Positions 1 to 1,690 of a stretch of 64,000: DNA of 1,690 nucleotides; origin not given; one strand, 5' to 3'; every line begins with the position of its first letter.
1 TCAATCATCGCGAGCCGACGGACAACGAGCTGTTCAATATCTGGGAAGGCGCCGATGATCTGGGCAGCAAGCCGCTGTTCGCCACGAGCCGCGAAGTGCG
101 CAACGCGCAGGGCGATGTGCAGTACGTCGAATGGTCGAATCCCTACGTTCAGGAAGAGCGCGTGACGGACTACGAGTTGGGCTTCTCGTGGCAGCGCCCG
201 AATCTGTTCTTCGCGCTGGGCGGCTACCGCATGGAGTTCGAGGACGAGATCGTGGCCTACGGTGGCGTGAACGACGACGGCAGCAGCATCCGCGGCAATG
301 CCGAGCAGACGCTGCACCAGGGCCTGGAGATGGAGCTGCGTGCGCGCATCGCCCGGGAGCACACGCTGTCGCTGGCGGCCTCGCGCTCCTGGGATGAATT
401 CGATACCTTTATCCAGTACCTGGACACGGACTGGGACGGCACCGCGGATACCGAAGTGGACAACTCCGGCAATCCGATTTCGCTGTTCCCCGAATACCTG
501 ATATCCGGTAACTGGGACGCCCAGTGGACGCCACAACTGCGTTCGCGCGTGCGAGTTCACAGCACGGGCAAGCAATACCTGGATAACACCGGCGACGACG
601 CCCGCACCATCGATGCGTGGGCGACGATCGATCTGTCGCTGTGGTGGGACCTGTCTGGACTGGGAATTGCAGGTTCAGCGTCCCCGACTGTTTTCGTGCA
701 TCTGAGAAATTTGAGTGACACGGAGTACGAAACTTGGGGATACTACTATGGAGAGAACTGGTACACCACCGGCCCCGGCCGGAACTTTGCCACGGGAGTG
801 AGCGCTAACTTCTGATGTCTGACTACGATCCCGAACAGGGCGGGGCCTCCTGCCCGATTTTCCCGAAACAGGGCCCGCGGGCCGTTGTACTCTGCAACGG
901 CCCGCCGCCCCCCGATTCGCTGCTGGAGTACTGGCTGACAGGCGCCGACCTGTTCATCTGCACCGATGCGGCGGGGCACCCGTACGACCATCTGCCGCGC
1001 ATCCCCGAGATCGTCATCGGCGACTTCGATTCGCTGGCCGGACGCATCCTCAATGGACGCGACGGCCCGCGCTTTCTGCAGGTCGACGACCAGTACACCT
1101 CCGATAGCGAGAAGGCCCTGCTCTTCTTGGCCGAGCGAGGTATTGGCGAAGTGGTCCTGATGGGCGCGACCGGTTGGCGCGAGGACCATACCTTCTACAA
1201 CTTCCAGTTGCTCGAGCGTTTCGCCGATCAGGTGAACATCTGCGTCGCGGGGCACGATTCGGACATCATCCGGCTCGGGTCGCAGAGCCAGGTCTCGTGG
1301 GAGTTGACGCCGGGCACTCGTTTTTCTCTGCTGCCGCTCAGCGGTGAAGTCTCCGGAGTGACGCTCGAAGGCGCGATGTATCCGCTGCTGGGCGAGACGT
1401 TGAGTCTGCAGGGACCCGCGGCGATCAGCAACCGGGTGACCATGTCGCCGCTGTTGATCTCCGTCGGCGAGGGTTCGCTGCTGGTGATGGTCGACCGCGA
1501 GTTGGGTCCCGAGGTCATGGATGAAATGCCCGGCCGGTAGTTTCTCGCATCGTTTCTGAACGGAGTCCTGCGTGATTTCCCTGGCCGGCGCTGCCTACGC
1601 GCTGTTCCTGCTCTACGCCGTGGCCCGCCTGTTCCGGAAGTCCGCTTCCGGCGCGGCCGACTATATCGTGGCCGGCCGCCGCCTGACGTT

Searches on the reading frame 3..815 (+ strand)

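Call 16: search_protein_families(library=pfam, proteins=[window:3-815:+], max_evalue=0.0001)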
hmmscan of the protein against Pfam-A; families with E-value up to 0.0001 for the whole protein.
window:3-815:+ (270 aa): 1 family
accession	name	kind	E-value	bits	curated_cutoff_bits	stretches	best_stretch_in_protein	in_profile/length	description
PF00593.30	TonB_dep_Rec_b-barrel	-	2e-17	64.6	27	1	3-237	242-436/436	TonB dependent receptor-like, beta-barrel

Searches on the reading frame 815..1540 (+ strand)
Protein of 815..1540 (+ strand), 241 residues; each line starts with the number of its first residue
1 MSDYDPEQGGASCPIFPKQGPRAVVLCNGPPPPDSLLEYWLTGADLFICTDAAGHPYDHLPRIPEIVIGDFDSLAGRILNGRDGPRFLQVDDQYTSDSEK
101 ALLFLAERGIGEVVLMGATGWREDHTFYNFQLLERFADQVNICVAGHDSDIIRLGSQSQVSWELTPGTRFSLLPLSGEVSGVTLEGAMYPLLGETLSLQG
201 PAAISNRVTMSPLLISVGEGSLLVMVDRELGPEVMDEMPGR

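Call 16: search_protein_families(library=pfam, proteins=[window:815-1540:+], max_evalue=0.0001)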
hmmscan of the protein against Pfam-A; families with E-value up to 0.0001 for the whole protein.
window:815-1540:+ (241 aa): 2 families
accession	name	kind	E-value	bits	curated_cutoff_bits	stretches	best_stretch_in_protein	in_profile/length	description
PF04263.21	TPK_catalytic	-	1.6e-16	60.7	30.7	1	40-142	4-111/113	Thiamin pyrophosphokinase, catalytic domain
PF04265.19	TPK_B1_binding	-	1.4e-08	34.6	22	1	167-220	11-65/67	Thiamin pyrophosphokinase, vitamin B1 binding domain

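Call 54: find_encoding_contigs(protein=window:815-1540:+, flank=10000, max_places=3)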
Protein window:815-1540:+ (241 aa): 1 contig read that carries it; 1 place shown.
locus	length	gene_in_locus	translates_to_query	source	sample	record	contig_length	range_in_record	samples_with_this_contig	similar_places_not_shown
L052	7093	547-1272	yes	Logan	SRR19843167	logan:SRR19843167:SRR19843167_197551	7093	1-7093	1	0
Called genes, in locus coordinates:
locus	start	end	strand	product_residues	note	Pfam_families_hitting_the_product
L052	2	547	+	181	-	?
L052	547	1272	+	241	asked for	PF04263:TPK_catalytic, PF04265:TPK_B1_binding (weak)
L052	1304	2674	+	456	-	PF00474:SSF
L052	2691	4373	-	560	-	PF13424:TPR_12 (faint), PF07721:TPR_4 (faint), PF07719:TPR_2 (faint), PF13414:TPR_11, PF13432:TPR_16 (weak), PF14559:TPR_19 (weak), PF13432:TPR_16, PF00515:TPR_1 (weak), +6 more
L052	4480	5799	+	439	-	PF14697:Fer4_21 (faint), PF00037:Fer4 (weak), PF12837:Fer4_6 (weak), PF12838:Fer4_7, PF13187:Fer4_9, PF13237:Fer4_10, PF12797:Fer4_2 (weak)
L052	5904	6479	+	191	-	PF13505:OMP_b-brl (weak)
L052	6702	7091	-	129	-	?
